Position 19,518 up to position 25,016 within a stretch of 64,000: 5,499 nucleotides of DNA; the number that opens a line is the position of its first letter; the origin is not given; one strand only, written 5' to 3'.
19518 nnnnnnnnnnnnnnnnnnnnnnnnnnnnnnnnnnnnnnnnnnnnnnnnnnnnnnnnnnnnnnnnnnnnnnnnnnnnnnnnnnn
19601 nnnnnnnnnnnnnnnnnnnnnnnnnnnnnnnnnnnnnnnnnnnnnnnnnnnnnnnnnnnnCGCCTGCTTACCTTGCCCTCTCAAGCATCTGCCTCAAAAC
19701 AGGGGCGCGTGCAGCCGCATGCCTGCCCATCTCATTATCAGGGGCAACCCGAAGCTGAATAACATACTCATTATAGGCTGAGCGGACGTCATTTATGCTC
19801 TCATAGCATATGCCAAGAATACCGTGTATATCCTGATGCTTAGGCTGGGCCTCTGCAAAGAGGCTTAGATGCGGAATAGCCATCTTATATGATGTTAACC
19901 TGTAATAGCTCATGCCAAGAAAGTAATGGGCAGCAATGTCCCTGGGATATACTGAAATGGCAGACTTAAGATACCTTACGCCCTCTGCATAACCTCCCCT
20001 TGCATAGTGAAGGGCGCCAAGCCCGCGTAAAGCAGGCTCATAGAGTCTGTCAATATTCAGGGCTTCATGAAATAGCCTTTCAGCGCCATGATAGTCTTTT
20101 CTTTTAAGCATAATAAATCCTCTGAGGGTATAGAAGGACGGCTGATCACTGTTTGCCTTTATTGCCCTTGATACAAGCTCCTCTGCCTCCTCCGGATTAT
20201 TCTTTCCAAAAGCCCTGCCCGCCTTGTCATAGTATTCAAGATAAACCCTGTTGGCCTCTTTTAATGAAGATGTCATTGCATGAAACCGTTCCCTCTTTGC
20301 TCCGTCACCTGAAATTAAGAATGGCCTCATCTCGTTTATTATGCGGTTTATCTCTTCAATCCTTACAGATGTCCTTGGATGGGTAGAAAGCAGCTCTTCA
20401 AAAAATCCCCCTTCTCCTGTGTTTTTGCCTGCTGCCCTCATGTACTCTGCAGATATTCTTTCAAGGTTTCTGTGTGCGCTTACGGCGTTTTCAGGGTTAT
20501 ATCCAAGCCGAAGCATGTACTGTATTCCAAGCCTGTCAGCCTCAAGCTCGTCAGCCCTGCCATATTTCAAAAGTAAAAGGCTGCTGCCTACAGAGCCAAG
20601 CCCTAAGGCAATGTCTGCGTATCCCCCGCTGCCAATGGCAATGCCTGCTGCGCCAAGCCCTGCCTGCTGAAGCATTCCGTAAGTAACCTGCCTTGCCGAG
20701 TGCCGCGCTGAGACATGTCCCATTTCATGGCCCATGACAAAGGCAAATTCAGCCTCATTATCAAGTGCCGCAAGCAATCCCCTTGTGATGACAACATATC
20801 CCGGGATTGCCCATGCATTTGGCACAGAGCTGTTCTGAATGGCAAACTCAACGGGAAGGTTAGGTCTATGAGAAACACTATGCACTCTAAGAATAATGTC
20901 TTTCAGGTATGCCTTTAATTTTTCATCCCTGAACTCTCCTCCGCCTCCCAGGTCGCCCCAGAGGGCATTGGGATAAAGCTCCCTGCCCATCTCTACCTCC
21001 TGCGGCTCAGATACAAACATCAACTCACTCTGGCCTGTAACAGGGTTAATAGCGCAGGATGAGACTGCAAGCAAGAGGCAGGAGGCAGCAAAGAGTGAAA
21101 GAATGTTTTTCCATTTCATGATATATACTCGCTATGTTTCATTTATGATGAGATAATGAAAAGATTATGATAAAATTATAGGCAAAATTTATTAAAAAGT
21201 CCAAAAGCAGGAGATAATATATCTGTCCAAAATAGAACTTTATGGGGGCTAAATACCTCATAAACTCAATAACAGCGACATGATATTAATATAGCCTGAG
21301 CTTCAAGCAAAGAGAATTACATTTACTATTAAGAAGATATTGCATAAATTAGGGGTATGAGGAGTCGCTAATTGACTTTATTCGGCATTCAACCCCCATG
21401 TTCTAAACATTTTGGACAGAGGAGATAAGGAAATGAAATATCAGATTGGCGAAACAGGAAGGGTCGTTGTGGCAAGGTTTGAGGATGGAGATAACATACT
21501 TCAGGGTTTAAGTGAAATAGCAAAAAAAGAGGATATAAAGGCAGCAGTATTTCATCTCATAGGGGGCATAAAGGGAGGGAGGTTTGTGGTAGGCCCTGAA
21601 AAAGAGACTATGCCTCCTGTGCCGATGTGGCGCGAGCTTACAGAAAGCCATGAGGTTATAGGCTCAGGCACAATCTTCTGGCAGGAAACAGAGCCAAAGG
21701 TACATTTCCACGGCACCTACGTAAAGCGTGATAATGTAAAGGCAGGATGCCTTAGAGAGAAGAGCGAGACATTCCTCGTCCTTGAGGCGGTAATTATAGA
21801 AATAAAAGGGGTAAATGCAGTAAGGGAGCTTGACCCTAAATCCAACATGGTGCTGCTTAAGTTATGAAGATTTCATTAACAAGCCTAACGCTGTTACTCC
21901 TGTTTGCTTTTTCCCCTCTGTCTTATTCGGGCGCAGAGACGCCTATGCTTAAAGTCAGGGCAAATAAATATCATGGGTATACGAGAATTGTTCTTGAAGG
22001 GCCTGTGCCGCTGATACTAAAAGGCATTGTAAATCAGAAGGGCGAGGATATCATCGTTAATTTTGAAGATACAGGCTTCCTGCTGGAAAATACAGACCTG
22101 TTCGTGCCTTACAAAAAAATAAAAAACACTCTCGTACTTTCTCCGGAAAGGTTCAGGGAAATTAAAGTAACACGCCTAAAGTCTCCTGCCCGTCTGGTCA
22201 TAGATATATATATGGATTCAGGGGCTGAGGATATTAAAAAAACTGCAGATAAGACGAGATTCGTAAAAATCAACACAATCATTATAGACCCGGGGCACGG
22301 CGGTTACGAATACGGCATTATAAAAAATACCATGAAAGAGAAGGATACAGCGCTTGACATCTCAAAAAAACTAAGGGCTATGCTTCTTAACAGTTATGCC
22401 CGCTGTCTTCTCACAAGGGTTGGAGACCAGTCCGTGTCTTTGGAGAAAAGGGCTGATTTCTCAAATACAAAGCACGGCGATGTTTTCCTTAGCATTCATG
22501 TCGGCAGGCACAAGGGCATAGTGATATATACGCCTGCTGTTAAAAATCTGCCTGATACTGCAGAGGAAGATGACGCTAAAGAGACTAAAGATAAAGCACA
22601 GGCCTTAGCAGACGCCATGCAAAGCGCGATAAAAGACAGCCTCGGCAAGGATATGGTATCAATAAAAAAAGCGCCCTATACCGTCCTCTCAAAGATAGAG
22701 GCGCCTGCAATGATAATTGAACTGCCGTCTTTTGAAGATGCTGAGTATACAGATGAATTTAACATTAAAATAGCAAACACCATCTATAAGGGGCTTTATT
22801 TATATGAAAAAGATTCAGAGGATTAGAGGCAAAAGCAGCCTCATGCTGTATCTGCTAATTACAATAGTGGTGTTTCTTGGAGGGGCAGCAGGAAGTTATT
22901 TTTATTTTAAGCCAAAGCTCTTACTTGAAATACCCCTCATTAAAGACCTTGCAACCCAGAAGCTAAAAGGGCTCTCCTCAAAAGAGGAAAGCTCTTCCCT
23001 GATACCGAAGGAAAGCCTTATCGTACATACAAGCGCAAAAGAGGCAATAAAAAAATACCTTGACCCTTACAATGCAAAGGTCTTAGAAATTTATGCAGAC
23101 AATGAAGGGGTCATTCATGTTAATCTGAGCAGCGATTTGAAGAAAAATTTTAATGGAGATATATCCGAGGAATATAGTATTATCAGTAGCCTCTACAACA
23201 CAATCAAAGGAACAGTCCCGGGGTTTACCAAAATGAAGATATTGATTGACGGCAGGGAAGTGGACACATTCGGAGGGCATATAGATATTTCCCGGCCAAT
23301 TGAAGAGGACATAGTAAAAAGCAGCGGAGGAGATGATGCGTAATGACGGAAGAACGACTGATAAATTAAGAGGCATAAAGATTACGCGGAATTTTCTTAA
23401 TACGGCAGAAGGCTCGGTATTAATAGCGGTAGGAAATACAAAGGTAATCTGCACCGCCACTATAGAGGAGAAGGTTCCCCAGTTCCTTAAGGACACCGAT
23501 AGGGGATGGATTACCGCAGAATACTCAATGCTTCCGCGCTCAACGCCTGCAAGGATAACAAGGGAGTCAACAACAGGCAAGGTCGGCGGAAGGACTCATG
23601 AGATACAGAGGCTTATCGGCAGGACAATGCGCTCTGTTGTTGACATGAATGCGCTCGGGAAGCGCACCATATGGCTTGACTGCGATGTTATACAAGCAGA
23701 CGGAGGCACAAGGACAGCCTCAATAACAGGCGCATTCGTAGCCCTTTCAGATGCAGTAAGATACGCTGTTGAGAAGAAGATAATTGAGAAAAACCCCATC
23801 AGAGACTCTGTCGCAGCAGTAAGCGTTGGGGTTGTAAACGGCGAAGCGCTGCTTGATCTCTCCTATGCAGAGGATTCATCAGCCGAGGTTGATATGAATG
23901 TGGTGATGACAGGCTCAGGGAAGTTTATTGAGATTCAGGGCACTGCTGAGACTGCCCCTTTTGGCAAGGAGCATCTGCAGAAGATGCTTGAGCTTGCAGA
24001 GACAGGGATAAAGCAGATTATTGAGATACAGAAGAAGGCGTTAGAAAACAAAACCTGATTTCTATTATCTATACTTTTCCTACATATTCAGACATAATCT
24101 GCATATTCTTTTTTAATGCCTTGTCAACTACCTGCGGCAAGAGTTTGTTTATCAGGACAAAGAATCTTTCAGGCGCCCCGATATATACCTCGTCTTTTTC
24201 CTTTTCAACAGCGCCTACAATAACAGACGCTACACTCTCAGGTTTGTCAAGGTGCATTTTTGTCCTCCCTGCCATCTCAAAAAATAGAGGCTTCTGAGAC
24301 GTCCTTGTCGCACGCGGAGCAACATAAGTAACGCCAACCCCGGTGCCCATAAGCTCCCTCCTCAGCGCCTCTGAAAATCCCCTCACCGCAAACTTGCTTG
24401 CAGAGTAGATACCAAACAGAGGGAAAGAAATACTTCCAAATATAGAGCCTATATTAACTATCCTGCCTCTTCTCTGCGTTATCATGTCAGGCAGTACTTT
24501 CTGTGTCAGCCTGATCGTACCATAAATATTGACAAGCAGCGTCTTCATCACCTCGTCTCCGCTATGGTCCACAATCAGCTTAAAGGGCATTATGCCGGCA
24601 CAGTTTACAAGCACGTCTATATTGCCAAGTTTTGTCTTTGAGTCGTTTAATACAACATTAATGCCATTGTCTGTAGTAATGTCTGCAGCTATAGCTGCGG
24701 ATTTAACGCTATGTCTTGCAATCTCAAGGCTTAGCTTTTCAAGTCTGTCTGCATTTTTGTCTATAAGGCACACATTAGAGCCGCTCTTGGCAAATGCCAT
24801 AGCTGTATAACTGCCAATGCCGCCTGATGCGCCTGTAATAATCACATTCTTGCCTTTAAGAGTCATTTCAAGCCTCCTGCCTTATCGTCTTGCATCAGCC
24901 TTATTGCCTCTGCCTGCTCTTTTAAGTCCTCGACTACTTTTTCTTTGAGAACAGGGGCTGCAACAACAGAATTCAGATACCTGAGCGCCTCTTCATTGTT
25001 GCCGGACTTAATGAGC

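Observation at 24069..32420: Candidate acyl-signal/lipid biosynthesis cluster: SDR, secreted TPR protein, radical SAM, AMP-ligase with an overlapping putative N-acyltransferase, next to a sigma54 two-component system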

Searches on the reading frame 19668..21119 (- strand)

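Call 21: search_protein_families(library=pfam, proteins=[window:19668-21119:-], max_evalue=0.0001)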
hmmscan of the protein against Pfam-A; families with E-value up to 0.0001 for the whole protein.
window:19668-21119:- (483 aa): 9 families
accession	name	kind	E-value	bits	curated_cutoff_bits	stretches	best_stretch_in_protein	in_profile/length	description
PF01435.24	Peptidase_M48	-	9e-35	120.6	20.3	1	68-259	3-184/186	Peptidase family M48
PF07719.23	TPR_2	-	6.6e-11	41.9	27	0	329-357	3-31/34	Tetratricopeptide repeat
PF14559.12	TPR_19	-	6.7e-10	39.6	25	0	338-400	2-64/68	Tetratricopeptide repeat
PF13432.12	TPR_16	-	3.5e-09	37.4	32.7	0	368-426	4-62/65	Tetratricopeptide repeat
PF13428.12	TPR_14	-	8.2e-08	32.6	23.5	0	363-402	3-42/44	Tetratricopeptide repeat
PF13371.12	TPR_9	-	3.9e-06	27.2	35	0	368-432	2-66/73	Tetratricopeptide repeat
PF00515.34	TPR_1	-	1.1e-05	25.5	27.8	0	330-357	4-31/34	Tetratricopeptide repeat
PF13424.12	TPR_12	-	5.9e-05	23.6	30.1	0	331-392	7-76/77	Tetratricopeptide repeat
PF13414.12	TPR_11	-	9.9e-05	22.4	26.8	0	370-408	3-41/42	TPR repeat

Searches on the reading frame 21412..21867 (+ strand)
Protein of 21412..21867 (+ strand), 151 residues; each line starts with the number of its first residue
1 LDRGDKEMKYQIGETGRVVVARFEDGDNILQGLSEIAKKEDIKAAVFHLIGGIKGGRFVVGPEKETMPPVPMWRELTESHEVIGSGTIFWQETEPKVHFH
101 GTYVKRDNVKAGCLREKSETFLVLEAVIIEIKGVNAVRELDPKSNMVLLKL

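Call 21: search_protein_families(library=pfam, proteins=[window:21412-21867:+], max_evalue=0.0001)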
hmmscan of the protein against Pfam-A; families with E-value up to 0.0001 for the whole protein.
window:21412-21867:+ (151 aa): 1 family
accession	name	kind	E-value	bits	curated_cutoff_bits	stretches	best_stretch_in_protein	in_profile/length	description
PF03479.20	PCC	-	3.8e-20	72.8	25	1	17-132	1-116/117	Plants and Prokaryotes Conserved (PCC) domain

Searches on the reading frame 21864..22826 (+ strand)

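Call 21: search_protein_families(library=pfam, proteins=[window:21864-22826:+], max_evalue=0.0001)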
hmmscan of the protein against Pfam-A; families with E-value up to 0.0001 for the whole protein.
window:21864-22826:+ (320 aa): 1 family
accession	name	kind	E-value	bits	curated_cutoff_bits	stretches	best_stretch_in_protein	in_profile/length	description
PF01520.23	Amidase_3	-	1.6e-30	106.9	27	1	139-311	1-172/174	N-acetylmuramoyl-L-alanine amidase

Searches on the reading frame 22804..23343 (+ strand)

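Call 21: search_protein_families(library=pfam, proteins=[window:22804-23343:+], max_evalue=0.0001)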
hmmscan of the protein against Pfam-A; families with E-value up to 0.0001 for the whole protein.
window:22804-23343:+ (179 aa): 1 family
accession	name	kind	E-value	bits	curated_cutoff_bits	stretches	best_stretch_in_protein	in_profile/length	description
PF10646.14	Germane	-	1.1e-07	32.9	23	1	79-153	45-116/117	Sporulation and spore germination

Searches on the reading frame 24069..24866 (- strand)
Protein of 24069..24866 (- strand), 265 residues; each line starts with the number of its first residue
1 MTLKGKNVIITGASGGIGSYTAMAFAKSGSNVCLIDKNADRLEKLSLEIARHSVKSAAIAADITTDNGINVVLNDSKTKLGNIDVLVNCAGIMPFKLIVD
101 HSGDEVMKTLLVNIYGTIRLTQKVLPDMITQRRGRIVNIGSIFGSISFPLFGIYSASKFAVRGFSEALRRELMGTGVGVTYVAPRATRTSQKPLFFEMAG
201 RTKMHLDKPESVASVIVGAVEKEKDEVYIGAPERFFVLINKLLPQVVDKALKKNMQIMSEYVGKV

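Call 4: search_protein_families(library=pfam, proteins=[window:24069-24866:-], max_evalue=0.01)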
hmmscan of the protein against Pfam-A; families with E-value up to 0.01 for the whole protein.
window:24069-24866:- (265 aa): 9 families
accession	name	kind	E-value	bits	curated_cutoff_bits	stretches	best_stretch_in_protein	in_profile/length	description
PF00106.31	adh_short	-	2.7e-50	171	26.6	1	6-190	1-185/195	short chain dehydrogenase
PF13561.12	adh_short_C2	-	9.6e-32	110.9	27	1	12-191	1-180/236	Enoyl-(Acyl carrier protein) reductase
PF08659.16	KR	-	4.4e-10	40.2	22.6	1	8-170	3-165/180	KR domain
PF16363.11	GDP_Man_Dehyd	-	1e-05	25.6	27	1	9-123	1-112/332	GDP-mannose 4,6 dehydratase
PF03435.24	Sacchrp_dh_NADP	-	0.00019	22.2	25.1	1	8-91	1-77/129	Saccharopine dehydrogenase NADP binding domain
PF01370.27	Epimerase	-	0.00031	20.7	20.9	1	8-125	1-103/240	NAD dependent epimerase/dehydratase family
PF02737.24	3HCDH_N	-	0.0012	19.2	22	1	8-58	2-50/180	3-hydroxyacyl-CoA dehydrogenase, NAD binding domain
PF02558.23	ApbA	-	0.0026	17.8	22.2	1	14-88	6-72/150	Ketopantoate reductase PanE/ApbA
PF01266.30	DAO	-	0.0049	16.9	27.9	0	8-38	2-31/353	FAD dependent oxidoreductase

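Call 5: search_protein_families(library=ncbifam, proteins=[window:24069-24866:-], max_evalue=0.01)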
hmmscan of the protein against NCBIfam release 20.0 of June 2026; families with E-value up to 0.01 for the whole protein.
window:24069-24866:- (265 aa): 245 families (the best 25 are shown)
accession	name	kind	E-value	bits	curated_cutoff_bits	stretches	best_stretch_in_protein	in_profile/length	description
NF006565.0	PRK09072.1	equivalog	1.6e-77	260.6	238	1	1-263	1-261/265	SDR family oxidoreductase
NF005878.0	PRK07825.1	subfamily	2.1e-56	191.3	287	1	2-256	6-253/278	short chain dehydrogenase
NF005495.0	PRK07109.1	subfamily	2.1e-50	171.9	264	1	3-255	6-263/334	SDR family oxidoreductase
NF004825.0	PRK06181.1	equivalog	3.6e-49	167.4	215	1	2-256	3-264/268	SDR family oxidoreductase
NF005806.0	PRK07666.1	equivalog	1.5e-44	152.1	286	1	2-219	4-220/239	3-ketoacyl-ACP reductase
NF004823.0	PRK06179.1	subfamily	6.5e-42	143.8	310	1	4-190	4-182/271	oxidoreductase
NF004824.0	PRK06180.1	subfamily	1.8e-41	142.2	298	1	5-191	4-187/279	oxidoreductase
NF005372.1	PRK06914.1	subfamily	3.4e-40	138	320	1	6-190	3-188/279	SDR family oxidoreductase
NF009466.0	PRK12826.1-2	subfamily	1.3e-38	132.9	222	1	6-192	4-192/248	3-oxoacyl-ACP reductase FabG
NF006114.0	PRK08263.1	subfamily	2e-38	132.2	290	1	8-190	6-185/280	short chain dehydrogenase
NF004826.0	PRK06182.1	subfamily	3.1e-38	131.6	305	1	5-190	4-183/274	oxidoreductase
NF005881.0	PRK07832.1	equivalog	3.2e-38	131.6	296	1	2-258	6-276/287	SDR family oxidoreductase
NF006123.0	PRK08267.1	equivalog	5.4e-38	130.7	261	1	6-256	3-257/261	SDR family oxidoreductase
NF005672.0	PRK07454.1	equivalog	5.4e-38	130.5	234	1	5-222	6-223/241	SDR family oxidoreductase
NF005539.0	PRK07201.1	equivalog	4.8e-37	128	549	1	2-259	367-622/657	SDR family oxidoreductase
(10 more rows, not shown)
